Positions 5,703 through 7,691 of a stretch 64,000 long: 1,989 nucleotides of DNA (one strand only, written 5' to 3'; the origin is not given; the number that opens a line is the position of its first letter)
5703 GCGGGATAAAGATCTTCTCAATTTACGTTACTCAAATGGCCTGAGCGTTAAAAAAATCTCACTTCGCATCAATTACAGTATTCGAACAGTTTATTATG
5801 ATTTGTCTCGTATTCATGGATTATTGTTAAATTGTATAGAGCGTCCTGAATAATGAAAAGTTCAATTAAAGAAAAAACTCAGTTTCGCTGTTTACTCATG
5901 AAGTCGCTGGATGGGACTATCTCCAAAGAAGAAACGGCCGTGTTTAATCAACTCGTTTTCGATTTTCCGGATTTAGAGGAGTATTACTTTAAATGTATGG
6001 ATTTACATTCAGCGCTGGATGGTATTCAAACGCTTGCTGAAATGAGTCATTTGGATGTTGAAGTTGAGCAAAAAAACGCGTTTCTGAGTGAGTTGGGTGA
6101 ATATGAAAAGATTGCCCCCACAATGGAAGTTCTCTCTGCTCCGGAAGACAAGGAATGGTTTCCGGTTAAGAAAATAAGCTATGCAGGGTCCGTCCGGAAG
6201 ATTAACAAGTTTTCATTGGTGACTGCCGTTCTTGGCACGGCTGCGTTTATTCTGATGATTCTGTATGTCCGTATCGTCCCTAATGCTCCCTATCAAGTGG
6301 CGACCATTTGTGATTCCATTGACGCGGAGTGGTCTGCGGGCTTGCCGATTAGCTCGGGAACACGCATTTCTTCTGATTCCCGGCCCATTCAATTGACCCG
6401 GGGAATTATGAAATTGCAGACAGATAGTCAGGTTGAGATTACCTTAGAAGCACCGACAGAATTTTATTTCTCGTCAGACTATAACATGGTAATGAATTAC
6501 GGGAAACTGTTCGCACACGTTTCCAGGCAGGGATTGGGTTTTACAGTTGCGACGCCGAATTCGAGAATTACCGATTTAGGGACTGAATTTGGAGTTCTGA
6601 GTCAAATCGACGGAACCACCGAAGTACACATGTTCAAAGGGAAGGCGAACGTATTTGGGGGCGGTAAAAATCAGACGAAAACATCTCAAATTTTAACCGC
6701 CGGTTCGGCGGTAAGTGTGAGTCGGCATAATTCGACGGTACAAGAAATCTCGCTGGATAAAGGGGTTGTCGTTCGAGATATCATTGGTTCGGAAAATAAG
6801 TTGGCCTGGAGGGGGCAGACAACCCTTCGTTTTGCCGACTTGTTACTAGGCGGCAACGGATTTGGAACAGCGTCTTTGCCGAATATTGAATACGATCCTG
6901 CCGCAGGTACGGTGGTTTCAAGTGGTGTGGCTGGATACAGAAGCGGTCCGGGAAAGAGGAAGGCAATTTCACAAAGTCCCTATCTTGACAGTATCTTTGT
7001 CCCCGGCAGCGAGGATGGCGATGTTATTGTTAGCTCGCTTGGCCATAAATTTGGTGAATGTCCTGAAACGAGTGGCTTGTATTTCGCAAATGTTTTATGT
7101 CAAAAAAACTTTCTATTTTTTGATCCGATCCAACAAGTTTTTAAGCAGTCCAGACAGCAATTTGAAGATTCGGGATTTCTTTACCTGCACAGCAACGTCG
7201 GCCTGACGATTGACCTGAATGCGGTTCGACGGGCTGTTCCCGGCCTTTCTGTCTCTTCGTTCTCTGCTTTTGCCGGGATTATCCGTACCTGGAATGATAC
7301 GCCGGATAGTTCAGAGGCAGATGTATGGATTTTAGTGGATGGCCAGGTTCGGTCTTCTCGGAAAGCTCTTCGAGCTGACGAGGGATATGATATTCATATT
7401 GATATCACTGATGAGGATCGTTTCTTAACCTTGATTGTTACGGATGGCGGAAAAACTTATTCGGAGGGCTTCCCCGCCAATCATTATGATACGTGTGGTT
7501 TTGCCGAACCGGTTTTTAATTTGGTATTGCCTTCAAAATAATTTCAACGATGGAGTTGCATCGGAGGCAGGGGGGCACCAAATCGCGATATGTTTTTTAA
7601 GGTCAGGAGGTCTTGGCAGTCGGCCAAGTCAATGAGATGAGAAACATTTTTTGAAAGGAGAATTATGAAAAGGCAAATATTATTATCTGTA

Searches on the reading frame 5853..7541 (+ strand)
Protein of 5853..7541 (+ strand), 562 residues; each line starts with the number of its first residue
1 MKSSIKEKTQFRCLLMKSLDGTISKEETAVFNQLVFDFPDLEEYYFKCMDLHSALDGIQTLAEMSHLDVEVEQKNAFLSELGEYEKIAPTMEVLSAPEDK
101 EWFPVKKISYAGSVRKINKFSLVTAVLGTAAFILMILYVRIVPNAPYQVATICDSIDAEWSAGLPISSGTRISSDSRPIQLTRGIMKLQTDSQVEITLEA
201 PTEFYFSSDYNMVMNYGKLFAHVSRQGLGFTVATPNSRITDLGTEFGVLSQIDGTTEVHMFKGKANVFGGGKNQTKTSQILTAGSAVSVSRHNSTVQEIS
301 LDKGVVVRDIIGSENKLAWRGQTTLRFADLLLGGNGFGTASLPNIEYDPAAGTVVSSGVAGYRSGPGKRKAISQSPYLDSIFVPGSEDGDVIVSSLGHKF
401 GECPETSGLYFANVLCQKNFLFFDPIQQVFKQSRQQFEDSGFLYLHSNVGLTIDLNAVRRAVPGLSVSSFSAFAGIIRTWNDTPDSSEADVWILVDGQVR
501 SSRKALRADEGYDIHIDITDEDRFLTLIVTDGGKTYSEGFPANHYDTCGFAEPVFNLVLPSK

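Call 16: find_encoding_contigs(protein=window:5853-7541:+, flank=10000, max_places=4)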
Protein window:5853-7541:+ (562 aa): no gene with exactly this product is on record in the collection.

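Call 18: list_cluster_members(proteins=[P0002, P0001, window:3900-4862:+, window:3822-4862:+, window:5853-7541:+, window:15595-18498:+])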
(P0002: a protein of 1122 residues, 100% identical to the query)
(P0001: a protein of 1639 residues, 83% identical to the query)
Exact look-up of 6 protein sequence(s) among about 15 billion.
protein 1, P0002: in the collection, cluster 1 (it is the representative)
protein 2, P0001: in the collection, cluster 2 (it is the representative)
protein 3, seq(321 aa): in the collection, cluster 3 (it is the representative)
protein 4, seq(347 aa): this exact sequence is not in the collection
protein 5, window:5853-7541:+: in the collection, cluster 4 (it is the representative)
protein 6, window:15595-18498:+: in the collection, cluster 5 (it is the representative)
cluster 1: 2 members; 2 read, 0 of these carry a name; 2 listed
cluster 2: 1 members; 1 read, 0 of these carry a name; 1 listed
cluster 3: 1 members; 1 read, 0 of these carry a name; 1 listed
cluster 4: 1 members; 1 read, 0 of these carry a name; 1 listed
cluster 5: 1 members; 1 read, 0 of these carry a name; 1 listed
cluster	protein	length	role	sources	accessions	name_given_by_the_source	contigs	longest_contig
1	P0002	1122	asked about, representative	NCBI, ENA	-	-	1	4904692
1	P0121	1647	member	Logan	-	-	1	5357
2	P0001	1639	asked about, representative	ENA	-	-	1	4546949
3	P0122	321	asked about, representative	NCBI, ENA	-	-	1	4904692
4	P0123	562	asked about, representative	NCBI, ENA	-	-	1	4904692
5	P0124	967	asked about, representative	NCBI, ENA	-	-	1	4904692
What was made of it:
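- A public annotation of the 4.9-Mb contig calls a CDS from ATG 3900 (P0122, 321 aa, call 18).
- Tried and rejected: This is uninformative, because no protein more than 90% identical comes from JGI (call 18).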

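Call 25: search_protein_families(library=pfam, proteins=[window:5853-7538:+], max_evalue=0.01)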
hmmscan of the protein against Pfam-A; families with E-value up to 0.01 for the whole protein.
window:5853-7538:+ (562 aa): 1 family
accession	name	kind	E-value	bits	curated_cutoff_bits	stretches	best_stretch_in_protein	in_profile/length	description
PF04773.18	FecR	-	1.1e-07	32.6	24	1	186-265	21-96/97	FecR protein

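Call 33: search_protein_families(library=ncbifam, proteins=[P0121], max_evalue=1)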
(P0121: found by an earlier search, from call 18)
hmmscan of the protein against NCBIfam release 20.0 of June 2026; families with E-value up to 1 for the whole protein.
P0121 (1647 aa): 2 families
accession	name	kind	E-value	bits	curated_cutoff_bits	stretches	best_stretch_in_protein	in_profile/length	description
NF041940.1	choice_anch_X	domain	0.00073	19.2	25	1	346-366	2-22/37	choice-of-anchor X domain-containing protein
NF041540.1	dockerin_GC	domain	0.33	11.4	29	0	42-66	2-33/67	GC-type dockerin domain-anchored protein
